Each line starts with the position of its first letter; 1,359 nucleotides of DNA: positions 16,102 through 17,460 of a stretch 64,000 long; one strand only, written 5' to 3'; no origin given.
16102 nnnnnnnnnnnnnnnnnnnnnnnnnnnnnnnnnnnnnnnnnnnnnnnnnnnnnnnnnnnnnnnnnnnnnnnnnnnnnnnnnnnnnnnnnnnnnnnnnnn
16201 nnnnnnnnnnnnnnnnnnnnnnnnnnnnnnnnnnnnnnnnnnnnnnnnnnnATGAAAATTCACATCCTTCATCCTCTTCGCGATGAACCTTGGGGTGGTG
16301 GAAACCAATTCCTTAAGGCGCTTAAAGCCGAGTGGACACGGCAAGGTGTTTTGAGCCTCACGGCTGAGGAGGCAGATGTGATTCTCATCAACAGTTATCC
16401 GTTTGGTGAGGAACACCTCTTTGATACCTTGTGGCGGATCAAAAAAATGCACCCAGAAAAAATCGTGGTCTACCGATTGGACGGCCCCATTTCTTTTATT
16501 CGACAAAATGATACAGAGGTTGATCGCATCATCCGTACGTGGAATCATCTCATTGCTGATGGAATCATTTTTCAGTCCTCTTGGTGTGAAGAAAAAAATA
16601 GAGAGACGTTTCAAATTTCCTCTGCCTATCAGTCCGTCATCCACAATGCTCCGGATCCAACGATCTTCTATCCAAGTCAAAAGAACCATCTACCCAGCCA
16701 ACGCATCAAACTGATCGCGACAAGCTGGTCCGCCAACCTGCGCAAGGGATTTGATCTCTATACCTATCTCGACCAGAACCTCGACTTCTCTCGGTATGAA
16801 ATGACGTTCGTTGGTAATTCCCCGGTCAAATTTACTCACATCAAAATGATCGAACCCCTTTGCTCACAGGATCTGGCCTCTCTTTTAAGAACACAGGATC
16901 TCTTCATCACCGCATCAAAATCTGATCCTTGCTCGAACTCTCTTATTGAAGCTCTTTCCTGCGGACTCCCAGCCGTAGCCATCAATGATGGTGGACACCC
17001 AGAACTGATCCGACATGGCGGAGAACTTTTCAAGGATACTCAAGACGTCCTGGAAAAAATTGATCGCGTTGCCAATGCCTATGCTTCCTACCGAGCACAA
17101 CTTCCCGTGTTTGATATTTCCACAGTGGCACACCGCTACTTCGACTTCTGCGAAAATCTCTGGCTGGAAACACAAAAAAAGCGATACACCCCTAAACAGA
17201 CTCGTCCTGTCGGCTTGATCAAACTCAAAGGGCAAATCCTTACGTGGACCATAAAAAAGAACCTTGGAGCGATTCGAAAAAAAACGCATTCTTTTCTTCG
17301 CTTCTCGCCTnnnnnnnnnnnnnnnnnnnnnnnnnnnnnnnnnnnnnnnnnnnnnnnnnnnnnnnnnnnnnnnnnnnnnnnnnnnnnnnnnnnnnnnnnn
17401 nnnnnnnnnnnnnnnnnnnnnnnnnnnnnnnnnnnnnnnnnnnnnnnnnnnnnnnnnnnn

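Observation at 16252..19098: Single polypeptide fusing a GT-B glycosyltransferase to a full MsbA/PglK-like ABC exporter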

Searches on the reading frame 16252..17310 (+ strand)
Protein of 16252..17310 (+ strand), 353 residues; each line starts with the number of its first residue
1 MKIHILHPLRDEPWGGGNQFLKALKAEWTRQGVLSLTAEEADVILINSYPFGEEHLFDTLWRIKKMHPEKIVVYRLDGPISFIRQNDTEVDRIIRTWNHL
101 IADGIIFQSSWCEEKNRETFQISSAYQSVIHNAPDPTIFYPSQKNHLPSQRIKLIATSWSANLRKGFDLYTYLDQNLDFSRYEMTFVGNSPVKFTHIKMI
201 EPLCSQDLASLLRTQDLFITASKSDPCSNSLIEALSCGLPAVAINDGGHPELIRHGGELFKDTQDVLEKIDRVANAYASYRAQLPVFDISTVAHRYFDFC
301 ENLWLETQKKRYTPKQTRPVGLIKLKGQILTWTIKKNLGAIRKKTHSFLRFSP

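Call 38: search_solved_structures(query=window:16252-17310:+, max_evalue=0.01)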
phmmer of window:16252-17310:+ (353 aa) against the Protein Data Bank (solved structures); distinct sequences matched with E-value up to 0.01: 8.
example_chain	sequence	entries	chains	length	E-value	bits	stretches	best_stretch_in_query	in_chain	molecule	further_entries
2jjm_A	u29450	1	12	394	2.8e-05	26.6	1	205-258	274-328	GLYCOSYL TRANSFERASE, GROUP 1 FAMILY PROTEIN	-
3mbo_A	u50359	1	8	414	3.1e-05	26.4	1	205-258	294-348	Glycosyltransferase, group 1 family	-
5d00_A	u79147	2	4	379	0.00057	22.3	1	180-266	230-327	N-acetyl-alpha-D-glucosaminyl L-malate synthase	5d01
4xso_B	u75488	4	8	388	0.00064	22.1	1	207-276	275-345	Alr3699 protein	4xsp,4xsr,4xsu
9v0l_A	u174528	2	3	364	0.0026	20.1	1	213-260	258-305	tetrahydrobiopterin glucosyltransferases | tetrahydrobiopterin glucosyltransferase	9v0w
4xyw_A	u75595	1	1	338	0.0061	18.9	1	215-284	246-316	O-antigen biosynthesis glycosyltransferase WbnH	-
5ze7_B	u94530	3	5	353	0.0073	18.6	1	210-258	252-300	UDP-glucose:tetrahydrobiopterin glucosyltransferase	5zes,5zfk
5zer_A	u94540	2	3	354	0.0073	18.6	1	210-258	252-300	UDP-glucose:tetrahydrobiopterin glucosyltransferase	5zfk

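Call 42: find_related_loci(query=A1, collection=genome_contigs, flank=6000)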
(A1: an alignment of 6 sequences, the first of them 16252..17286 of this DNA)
Query A1 (345 aa) in genome_contigs; peptide patterns used: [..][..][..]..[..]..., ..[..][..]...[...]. (x = any residue, [..] = any of these).
213 stretches matched a pattern; 198 encode a relative of the query (tblastn E <= 1e-3); the best 80 are kept; 80 distinct loci.
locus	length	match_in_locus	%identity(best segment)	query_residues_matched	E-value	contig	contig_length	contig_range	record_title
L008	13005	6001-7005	67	1-335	2e-152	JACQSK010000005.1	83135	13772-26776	MAG: Candidatus Uhrbacteria bacterium isolate NC_groundwater_1383_Ag_S-0.2um_59_539 S_p2_S4_coassembly_k141_379953, whol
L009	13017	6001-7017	57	1-338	8e-133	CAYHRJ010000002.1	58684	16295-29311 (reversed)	MAG TPA_asm: uncultured Gammaproteobacteria bacterium isolate ERP119705_co14_53 genome assembly, contig: NODE_258_length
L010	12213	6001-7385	53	1-319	2e-117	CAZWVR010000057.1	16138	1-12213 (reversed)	MAG TPA_asm: uncultured Bacteroidales bacterium isolate SRP163575_co3_92 genome assembly, contig: NODE_3838_length_16138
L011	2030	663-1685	48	2-343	4e-119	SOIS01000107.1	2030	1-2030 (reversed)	MAG: Candidatus Cloacimonadota bacterium isolate E29_bin43 NODE_52289_length_2030_cov_12.774177, whole genome shotgun se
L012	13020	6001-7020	47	1-338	6e-112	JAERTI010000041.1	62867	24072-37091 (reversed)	MAG: Candidatus Uhrbacteria bacterium isolate BH28 c_000000007900, whole genome shotgun sequence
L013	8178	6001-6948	52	1-315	4e-111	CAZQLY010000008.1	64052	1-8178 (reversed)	MAG TPA_asm: uncultured Gammaproteobacteria bacterium isolate SRP141376_co4_153 genome assembly, contig: NODE_791_length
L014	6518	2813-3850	48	1-342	2e-110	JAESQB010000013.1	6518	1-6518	MAG: Flavobacteriaceae bacterium isolate NORP215 MHASMcontig_436846, whole genome shotgun sequence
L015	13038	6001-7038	48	1-342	9e-110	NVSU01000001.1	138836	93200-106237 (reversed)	MAG: Candidatus Wolfebacteria bacterium isolate NORP133 Contig_source1383C_328, whole genome shotgun sequence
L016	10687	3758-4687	51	2-316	1e-108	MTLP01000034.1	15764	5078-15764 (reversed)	MAG: Thermococcus sp. JdFR-02 JGI24019J35510_1000780, whole genome shotgun sequence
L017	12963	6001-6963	51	1-320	7e-108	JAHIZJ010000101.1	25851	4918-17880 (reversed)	MAG: Patescibacteria group bacterium isolate Modern_marine.mb.172 Modern_marine.mb.172_k141_2160472, whole genome shotgu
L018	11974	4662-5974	48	1-335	1e-107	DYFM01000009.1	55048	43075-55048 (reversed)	MAG TPA_asm: Candidatus Paceibacter sp. isolate BE2011_3_41_10 Afr_mines_BE2011_237_length_55048_cov_4_524412, whole gen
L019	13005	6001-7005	48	1-341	2e-107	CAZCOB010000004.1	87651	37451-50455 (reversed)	MAG TPA_asm: uncultured Dehalococcoidaceae bacterium isolate binchicken_co100_344 genome assembly, contig: NODE_297_leng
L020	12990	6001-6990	47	1-334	5e-105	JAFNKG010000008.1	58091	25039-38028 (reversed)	MAG: Methanophagales archaeon isolate CR_Bin_179 NODE_8_length_58091_cov_34.803030, whole genome shotgun sequence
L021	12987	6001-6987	46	1-334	2e-102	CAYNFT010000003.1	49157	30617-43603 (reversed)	MAG TPA_asm: uncultured Dehalococcoidales bacterium isolate binchicken_co89_477 genome assembly, contig: NODE_872_length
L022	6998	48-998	49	1-316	3e-101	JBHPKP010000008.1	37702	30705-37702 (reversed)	Bacterium isolate SAG AM-320-J04 AM-320-J04_NODE_8, whole genome shotgun sequence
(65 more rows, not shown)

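Call 57: predict_structure(alignment_id=A1)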
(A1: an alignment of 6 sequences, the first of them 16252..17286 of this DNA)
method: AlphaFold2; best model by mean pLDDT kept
length: 345 residues; sequences in the alignment: 6
mean_pLDDT: 89.0   pTM: 0.87
mean pLDDT of the five models: 89.0, 85.8, 85.7, 85.3, 84.2
residues with pLDDT >= 90: 200; 70-90: 125; 50-70: 19; < 50: 1
segments of 3 or more residues with pLDDT < 50: none
pLDDT, mean of each block of 10 residues (from residue 1): 91 75 94 94 83 77 91 88 78 89 93 90 93 87 63 91 87 96 94 94 89 94 85 93 94 93 94 93 92 97 96 89 88 85 77
secondary structure, 60 per line:
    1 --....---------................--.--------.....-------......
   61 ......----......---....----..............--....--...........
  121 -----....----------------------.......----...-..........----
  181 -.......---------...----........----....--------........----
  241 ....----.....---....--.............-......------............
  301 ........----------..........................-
elements in order: E3-6 H16-31 E43-47 H55-66 E71-76 H80-83 H88-101 E104-107 H110-120 E126-129 E152-158 H167-176 E182-188 E198-200 H205-212 E217-220 H229-236 E241-244 H249-253 E257-260 H263-275 H277-282 H289-308 H319-344

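Call 60: fold_search(model_id=the predicted structure, library=pdb)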
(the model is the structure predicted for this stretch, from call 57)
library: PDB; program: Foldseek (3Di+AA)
matches with E <= 10: 1460; with E <= 0.001: 434
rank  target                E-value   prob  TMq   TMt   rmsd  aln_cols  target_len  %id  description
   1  3mbo_C                1.7e-12  1.00  0.54  0.51   8.8       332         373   17  Crystal Structure of the Glycosyltransferase BaBshA bound with UDP and L-malate (released 2010-09-29)
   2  3mbo_E                1.9e-12  1.00  0.67  0.62   4.8       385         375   16  Crystal Structure of the Glycosyltransferase BaBshA bound with UDP and L-malate (released 2010-09-29)
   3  3mbo_A                3.7e-12  1.00  0.62  0.58   6.8       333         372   16  Crystal Structure of the Glycosyltransferase BaBshA bound with UDP and L-malate (released 2010-09-29)
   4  3c4q_B                5.0e-12  1.00  0.69  0.61   5.7       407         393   13  Structure of the retaining glycosyltransferase MshA : The first step in mycothiol biosynthesis. Organism : Corynebacte (released 2008-04-01)
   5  3mbo_F                5.9e-12  1.00  0.59  0.55   7.2       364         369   16  Crystal Structure of the Glycosyltransferase BaBshA bound with UDP and L-malate (released 2010-09-29)
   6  6kih_A                6.3e-12  1.00  0.60  0.52   7.1       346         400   16  Sucrose-phosphate synthase (tll1590) from Thermosynechococcus elongatus (released 2020-05-27)
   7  5d01_B                8.0e-12  1.00  0.68  0.65   5.3       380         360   16  Crystal structure of BshA from B. subtilis complexed with N-acetylglucosaminyl-malate (released 2016-09-07)
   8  7qsg_A                9.5e-12  1.00  0.66  0.61   4.5       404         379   15  Methylmannose polysaccharide mannosyltransferase from M. hassiacum (released 2023-01-25)
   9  3mbo_D                9.5e-12  1.00  0.58  0.54   8.1       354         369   16  Crystal Structure of the Glycosyltransferase BaBshA bound with UDP and L-malate (released 2010-09-29)
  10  2jjm_A                1.1e-11  1.00  0.67  0.65   5.0       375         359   16  Crystal Structure of a family GT4 glycosyltransferase from Bacillus anthracis ORF BA1558. (released 2008-08-05)
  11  4xyw                  1.1e-11  1.00  0.57  0.60   6.6       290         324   19  Glycosyltransferases WbnH (released 2016-02-10)
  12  7fga_A                1.2e-11  1.00  0.64  0.64   4.4       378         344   17  Alpha-1,2-glucosyltransferase_UDP_sucrose_tll1591 (released 2022-06-01)
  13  6tvp_A                1.4e-11  1.00  0.61  0.55   7.9       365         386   16  Structure of Mycobacterium smegmatis alpha-maltose-1-phosphate synthase GlgM (released 2020-04-22)
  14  3fro_A                1.4e-11  1.00  0.58  0.47   9.6       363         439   14  Crystal structure of Pyrococcus abyssi glycogen synthase with open and closed conformations (released 2010-01-12)
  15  7qsg_B                1.5e-11  1.00  0.64  0.72   5.0       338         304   20  Methylmannose polysaccharide mannosyltransferase from M. hassiacum (released 2023-01-25)
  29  4xsr_B                6.0e-11  1.00  0.62  0.59   5.2       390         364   16  Crystal structure of Anabaena Alr3699/HepE in complex with UDP-glucose (released 2016-01-13)
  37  4xso_A                8.5e-11  1.00  0.65  0.62   4.8       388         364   16  Crystal structure of apo-form Alr3699/HepE from Anabaena sp. strain PCC 7120 (released 2016-01-13)
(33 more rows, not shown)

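Call 77: search_protein_families(library=ncbifam, proteins=[window:16252-17286:+], max_evalue=0.00001)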
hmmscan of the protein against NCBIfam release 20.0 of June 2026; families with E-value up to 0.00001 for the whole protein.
window:16252-17286:+ (345 aa): 4 families
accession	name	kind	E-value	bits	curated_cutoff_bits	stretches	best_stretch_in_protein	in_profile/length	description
TIGR03088.1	stp2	hypoth_equivalog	1.5e-09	37.4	409.05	1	206-261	264-321/374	TIGR03088 family PEP-CTERM/XrtA system glycosyltransferase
NF041876.1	EPS_EpsE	equivalog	1.1e-08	34.7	400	1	196-257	277-338/389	exopolysaccharide biosynthesis GT4 family glycosyltransferase EpsE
TIGR03999.1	thiol_BshA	equivalog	3.1e-07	29.7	273.7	1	206-271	264-329/375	N-acetyl-alpha-D-glucosaminyl L-malate synthase BshA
NF038229.1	Glyco4_Geo_Pelo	equivalog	2.9e-06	26.5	400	1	200-284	223-308/338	GPMC system family 4 glycosyltransferase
